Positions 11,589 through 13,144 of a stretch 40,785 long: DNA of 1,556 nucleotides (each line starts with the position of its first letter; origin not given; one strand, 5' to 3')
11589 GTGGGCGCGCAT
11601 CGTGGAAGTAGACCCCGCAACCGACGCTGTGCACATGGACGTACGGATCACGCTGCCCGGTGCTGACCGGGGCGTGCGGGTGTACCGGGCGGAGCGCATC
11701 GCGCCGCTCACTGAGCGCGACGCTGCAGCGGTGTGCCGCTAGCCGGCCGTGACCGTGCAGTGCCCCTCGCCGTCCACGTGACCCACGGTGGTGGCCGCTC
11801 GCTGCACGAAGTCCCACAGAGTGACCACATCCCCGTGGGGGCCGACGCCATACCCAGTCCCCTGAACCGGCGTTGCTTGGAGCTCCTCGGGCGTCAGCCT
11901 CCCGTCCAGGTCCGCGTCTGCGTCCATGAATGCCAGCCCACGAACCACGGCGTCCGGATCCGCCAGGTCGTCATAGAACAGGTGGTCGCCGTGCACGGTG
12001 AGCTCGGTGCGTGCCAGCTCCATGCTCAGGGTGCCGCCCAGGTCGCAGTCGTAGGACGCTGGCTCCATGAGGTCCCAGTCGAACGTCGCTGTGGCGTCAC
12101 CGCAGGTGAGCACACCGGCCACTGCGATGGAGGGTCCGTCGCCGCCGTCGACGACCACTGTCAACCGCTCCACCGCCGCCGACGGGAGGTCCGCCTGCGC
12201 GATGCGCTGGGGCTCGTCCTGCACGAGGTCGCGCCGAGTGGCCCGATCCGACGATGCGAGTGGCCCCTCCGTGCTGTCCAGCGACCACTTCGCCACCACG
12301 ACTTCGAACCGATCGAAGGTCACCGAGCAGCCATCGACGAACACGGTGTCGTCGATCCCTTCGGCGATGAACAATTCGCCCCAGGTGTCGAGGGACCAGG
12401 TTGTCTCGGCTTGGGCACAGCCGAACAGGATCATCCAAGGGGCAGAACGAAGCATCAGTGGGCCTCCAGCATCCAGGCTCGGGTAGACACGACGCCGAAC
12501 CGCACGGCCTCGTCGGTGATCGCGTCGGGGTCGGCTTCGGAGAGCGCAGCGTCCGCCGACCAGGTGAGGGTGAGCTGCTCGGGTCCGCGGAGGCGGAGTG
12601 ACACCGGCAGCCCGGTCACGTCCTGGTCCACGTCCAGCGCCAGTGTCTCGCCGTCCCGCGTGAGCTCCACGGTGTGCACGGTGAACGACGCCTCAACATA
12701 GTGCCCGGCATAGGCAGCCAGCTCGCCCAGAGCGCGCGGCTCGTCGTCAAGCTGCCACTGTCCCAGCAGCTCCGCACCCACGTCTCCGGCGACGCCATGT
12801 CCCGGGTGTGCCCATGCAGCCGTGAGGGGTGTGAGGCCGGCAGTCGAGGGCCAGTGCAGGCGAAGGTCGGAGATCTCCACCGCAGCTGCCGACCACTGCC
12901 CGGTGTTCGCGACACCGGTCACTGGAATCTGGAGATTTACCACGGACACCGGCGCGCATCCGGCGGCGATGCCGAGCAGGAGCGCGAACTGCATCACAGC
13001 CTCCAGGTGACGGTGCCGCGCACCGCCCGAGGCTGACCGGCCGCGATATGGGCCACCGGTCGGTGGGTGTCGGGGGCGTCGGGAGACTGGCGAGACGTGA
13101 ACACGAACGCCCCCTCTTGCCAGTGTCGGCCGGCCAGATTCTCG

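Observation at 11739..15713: Four-gene TonB-dependent uptake operon chained by three consecutive ATGA start/stop overlaps; the receptor lacks a signal peptide at its coupled start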

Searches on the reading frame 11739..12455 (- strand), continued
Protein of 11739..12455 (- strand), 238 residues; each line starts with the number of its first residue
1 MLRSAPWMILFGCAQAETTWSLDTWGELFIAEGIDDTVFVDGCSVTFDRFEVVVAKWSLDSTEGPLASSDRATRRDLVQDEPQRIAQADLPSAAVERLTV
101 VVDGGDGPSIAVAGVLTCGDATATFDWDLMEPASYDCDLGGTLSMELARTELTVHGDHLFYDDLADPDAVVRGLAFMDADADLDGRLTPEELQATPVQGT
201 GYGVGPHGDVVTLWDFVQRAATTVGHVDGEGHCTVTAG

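Call 74: search_protein_families(library=pfam, proteins=[L026:2795-3982:+, L026:3816-5327:+, L026:8736-9350:+, L026:9256-10200:+, L026:10047-11390:+, L049:2456-3538:+, L049:1326-2435:-, L049:616-1389:-, L049:9869-10351:-, L049:10355-11743:-], max_evalue=0.001)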
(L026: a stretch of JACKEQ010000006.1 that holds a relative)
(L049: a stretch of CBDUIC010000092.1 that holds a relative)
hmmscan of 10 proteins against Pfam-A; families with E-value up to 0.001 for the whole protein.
L026:2795-3982:+ (396 aa): 1 family
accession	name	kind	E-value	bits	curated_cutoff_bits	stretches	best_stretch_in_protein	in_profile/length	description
PF07396.17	Porin_O_P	-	7.2e-14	52.3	20.9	1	69-293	16-254/370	Phosphate-selective porin O and P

L026:3816-5327:+ (504 aa): 3 families
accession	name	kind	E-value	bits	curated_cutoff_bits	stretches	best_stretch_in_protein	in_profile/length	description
PF00270.35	DEAD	-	3.4e-49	167.2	26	1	108-272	1-163/167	DEAD/DEAH box helicase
PF00271.37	Helicase_C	-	2.1e-31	108.9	23.5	1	311-419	2-110/110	Helicase conserved C-terminal domain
PF04851.21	ResIII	-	1.7e-07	31.7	22.5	1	128-269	30-162/164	Type III restriction enzyme, res subunit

L026:8736-9350:+ (205 aa): 1 family
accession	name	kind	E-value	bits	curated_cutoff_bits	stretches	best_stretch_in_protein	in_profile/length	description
PF14224.11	DUF4331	-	8.9e-17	61.8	27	2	131-201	161-237/421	Domain of unknown function (DUF4331)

L026:9256-10200:+ (315 aa): 2 families
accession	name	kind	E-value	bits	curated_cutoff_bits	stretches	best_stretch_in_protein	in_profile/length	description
PF01391.23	Collagen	-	1.9e-15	56.8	27.2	2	53-110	1-58/60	Collagen triple helix repeat (20 copies)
PF14224.11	DUF4331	-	3.4e-11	43.5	27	2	253-315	363-421/421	Domain of unknown function (DUF4331)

L026:10047-11390:+ (448 aa): 8 families
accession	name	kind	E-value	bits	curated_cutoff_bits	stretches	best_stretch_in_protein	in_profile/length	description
PF14559.12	TPR_19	-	4.1e-08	33.9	25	1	284-338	2-56/68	Tetratricopeptide repeat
PF13424.12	TPR_12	-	8.2e-07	29.6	30.1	0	311-374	7-72/77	Tetratricopeptide repeat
PF00515.34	TPR_1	-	1.7e-06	28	27.8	0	313-333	7-27/34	Tetratricopeptide repeat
PF13428.12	TPR_14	-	1.8e-06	28.5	23.5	0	170-205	2-39/44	Tetratricopeptide repeat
PF07719.23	TPR_2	-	5.1e-06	26.6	27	0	277-299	5-27/34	Tetratricopeptide repeat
PF12895.13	ANAPC3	-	9.5e-06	26.3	27.2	0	149-194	37-81/82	Anaphase-promoting complex, cyclosome, subunit 3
PF13432.12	TPR_16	-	4.3e-05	24.3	32.7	1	279-336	3-60/65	Tetratricopeptide repeat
PF07721.20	TPR_4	-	0.00056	20.7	27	0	314-332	8-26/26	Tetratricopeptide repeat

L049:2456-3538:+ (361 aa): 11 families
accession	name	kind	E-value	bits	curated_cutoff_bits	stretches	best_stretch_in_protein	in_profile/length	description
PF14559.12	TPR_19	-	1e-10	42.2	25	2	119-166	8-55/68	Tetratricopeptide repeat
PF07719.23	TPR_2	-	2.4e-09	37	27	0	137-161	2-26/34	Tetratricopeptide repeat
PF13432.12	TPR_16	-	7.1e-08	33.2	32.7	1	108-163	3-58/65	Tetratricopeptide repeat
PF12895.13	ANAPC3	-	2.3e-07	31.4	27.2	1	96-162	17-82/82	Anaphase-promoting complex, cyclosome, subunit 3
PF13428.12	TPR_14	-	6.3e-07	29.9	23.5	1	137-168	2-33/44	Tetratricopeptide repeat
PF00515.34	TPR_1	-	2.1e-06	27.7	27.8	0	137-167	2-32/34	Tetratricopeptide repeat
PF23914.1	TPR_CcmH_CycH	-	1.5e-05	25.3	42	1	125-168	39-82/158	Cytochrome c-type biogenesis protein H TPR domain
PF13431.12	TPR_17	-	2.6e-05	24.6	24.4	0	130-157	7-34/34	Tetratricopeptide repeat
PF13424.12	TPR_12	-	8.4e-05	23.1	30.1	0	117-163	25-72/77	Tetratricopeptide repeat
PF13174.12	TPR_6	-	0.00017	22.5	26.3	0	137-163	1-27/33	Tetratricopeptide repeat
PF13181.12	TPR_8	-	0.00056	20.3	25.7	0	137-167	2-32/34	Tetratricopeptide repeat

L049:1326-2435:- (370 aa): 1 family
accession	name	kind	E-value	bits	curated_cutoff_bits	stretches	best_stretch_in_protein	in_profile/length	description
PF02119.21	FlgI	-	6.1e-100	334.9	25.3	1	28-368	1-342/343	Flagellar P-ring protein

L049:616-1389:- (258 aa): 1 family
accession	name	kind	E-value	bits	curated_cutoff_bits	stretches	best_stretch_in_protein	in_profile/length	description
PF01551.29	Peptidase_M23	-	3.4e-35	120.6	28.7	1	146-240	2-96/96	Peptidase family M23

L049:9869-10351:- (161 aa): 0 families

L049:10355-11743:- (463 aa): 2 families
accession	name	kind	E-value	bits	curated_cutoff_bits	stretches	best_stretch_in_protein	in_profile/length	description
PF01565.28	FAD_binding_4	-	1.1e-14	54.8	26.4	1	59-171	26-139/139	FAD binding domain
PF04030.19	ALO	-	3.5e-06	27.4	23.1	1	397-458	196-257/258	D-arabinono-1,4-lactone oxidase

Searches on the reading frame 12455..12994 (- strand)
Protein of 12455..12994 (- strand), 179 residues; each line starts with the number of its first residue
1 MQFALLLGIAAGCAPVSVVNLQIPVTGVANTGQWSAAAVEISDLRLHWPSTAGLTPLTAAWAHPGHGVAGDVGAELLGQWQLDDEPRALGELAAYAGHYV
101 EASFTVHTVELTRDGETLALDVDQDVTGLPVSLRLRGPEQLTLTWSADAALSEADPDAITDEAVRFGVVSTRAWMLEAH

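Call 4: search_protein_families(library=pfam, proteins=[window:12455-12994:-], max_evalue=0.1)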
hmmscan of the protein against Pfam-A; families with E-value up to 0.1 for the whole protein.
window:12455-12994:- (179 aa): 0 families

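Call 6: search_protein_families(library=ncbifam, proteins=[window:12455-12994:-], max_evalue=0.1)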
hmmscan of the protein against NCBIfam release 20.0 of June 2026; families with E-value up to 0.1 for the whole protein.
window:12455-12994:- (179 aa): 0 families

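Call 18: find_homologous_proteins(query=window:12455-12994:-, max_evalue=0.001)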
Query window:12455-12994:- (179 aa): 6 proteins with E <= 0.001 among 633 candidates.
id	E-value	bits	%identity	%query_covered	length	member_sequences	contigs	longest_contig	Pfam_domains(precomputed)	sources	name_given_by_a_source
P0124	1.1e-111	388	100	100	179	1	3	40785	-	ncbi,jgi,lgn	ncbi:MAG: hypothetical protein ACI8PZ_000889 [Myxococcota bacterium]|jgi:hypothetical protein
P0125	1.6e-96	339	88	99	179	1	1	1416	-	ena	-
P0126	4.5e-48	181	51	97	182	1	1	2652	-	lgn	-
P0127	3.5e-40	155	49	99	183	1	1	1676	-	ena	-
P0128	2.1e-35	140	54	73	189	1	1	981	-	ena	-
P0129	2.4e-6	45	31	96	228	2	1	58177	-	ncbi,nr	ncbi:MAG: hypothetical protein JXB39_12205 [Deltaproteobacteria bacterium]|nr:hypothetical protein [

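Call 51: predict_structure(alignment_id=A2)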
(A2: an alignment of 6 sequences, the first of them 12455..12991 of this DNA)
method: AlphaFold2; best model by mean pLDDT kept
length: 178 residues; sequences in the alignment: 6
mean_pLDDT: 43.3   pTM: 0.39
mean pLDDT of the five models: 43.3, 32.5, 28.5, 28.3, 27.4
residues with pLDDT >= 90: 0; 70-90: 3; 50-70: 50; < 50: 125
segments of 3 or more residues with pLDDT < 50: 1-31, 49-90, 131-178
pLDDT, mean of each block of 10 residues (from residue 1): 33 26 34 52 53 43 33 43 45 53 62 68 61 40 26 35 37 34
secondary structure, 60 per line:
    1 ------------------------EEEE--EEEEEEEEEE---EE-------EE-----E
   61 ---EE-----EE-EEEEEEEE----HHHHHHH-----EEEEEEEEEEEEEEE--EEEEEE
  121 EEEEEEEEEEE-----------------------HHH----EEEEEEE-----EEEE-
elements in order: E25-28 E31-40 E74-81 H86-92 E98-112 E115-131 E162-168 E174-177

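Call 55: find_encoding_contigs(protein=P0125, flank=3000, max_places=3)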
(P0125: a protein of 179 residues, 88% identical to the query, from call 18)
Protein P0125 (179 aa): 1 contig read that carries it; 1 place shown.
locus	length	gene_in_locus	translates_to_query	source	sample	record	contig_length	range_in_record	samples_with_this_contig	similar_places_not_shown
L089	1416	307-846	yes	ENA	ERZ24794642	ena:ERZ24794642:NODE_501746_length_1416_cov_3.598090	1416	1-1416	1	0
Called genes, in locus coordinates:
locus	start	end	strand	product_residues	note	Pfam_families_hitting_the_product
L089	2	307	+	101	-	?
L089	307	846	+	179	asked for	-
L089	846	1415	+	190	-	?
